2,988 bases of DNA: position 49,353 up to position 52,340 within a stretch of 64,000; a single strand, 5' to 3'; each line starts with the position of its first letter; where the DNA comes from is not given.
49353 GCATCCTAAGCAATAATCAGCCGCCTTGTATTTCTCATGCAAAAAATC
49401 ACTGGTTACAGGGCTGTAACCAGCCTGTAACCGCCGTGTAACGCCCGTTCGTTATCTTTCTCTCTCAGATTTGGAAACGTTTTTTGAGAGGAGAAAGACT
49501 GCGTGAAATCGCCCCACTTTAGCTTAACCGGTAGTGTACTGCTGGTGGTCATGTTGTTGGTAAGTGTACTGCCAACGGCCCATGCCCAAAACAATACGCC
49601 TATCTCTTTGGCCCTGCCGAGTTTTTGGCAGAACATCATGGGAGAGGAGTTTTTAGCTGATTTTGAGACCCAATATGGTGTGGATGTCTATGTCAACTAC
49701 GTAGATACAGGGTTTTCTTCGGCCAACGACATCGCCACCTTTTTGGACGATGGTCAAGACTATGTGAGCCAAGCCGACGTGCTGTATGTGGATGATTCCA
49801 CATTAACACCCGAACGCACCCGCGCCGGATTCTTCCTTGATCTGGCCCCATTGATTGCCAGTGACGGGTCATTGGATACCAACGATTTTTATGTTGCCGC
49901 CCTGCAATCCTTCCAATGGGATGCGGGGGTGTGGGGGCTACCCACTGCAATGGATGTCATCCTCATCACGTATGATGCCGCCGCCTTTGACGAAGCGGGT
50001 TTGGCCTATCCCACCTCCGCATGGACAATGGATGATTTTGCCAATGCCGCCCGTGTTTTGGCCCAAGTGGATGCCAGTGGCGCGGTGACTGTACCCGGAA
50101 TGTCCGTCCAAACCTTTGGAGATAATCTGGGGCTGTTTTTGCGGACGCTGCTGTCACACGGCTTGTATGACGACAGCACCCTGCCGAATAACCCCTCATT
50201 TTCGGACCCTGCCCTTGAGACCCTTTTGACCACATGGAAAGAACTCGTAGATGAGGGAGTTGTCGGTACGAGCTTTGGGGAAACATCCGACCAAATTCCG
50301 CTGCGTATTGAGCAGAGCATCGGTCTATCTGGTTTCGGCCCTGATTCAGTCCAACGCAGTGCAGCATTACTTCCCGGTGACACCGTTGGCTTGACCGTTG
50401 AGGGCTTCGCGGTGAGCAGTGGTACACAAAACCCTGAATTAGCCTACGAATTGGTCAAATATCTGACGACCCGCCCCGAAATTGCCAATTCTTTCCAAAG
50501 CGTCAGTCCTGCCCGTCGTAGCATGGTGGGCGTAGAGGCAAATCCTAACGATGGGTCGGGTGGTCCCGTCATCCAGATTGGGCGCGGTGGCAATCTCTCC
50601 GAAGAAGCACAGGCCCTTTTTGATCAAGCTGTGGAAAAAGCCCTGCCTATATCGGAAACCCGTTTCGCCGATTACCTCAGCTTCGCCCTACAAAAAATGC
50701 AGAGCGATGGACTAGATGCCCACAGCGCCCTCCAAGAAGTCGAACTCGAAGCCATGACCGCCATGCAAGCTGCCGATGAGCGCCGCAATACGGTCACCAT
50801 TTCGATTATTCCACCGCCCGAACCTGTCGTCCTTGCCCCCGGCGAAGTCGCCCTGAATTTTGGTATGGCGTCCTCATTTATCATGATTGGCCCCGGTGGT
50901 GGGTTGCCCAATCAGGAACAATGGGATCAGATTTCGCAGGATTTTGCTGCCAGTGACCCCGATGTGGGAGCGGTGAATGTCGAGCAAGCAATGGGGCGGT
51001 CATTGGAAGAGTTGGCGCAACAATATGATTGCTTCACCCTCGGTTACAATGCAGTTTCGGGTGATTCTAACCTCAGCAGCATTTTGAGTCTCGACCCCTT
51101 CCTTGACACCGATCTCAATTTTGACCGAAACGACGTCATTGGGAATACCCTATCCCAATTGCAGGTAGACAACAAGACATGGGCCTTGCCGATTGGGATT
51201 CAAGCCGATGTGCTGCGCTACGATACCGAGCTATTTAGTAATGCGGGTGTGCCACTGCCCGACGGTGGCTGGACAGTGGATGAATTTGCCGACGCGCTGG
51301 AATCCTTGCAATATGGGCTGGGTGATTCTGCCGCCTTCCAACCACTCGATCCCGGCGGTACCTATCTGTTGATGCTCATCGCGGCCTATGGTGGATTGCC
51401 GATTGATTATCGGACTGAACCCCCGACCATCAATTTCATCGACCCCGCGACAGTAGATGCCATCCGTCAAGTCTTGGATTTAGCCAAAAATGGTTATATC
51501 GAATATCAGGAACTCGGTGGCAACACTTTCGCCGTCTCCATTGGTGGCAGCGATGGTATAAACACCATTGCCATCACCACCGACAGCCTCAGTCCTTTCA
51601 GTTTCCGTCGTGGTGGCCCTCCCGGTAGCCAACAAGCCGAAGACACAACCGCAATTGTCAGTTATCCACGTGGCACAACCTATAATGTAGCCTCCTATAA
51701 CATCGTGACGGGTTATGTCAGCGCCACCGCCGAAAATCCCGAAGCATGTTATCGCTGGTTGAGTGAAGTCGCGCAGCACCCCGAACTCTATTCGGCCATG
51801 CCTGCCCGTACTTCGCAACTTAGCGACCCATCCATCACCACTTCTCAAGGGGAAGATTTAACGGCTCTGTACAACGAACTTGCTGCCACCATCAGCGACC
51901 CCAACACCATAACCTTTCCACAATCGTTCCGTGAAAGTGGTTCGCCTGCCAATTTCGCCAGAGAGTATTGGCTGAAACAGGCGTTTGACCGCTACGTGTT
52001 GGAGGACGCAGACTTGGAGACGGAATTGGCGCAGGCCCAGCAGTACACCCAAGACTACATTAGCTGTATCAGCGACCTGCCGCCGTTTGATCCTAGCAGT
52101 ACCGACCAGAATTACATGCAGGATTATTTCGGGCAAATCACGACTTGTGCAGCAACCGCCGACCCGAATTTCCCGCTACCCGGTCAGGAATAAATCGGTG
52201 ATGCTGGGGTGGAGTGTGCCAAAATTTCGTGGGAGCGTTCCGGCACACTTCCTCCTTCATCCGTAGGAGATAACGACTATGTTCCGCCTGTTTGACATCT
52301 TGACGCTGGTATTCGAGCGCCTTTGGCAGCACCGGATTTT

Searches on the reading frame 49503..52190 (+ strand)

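Call 69: search_protein_families(library=pfam, proteins=[window:49503-52190:+], max_evalue=0.000001)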
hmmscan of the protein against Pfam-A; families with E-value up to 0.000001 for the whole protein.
window:49503-52190:+ (896 aa): 1 family
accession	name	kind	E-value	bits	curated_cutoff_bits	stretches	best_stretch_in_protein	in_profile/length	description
PF01547.30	SBP_bac_1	-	6.5e-20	72.8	26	1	43-323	11-302/307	Bacterial extracellular solute-binding protein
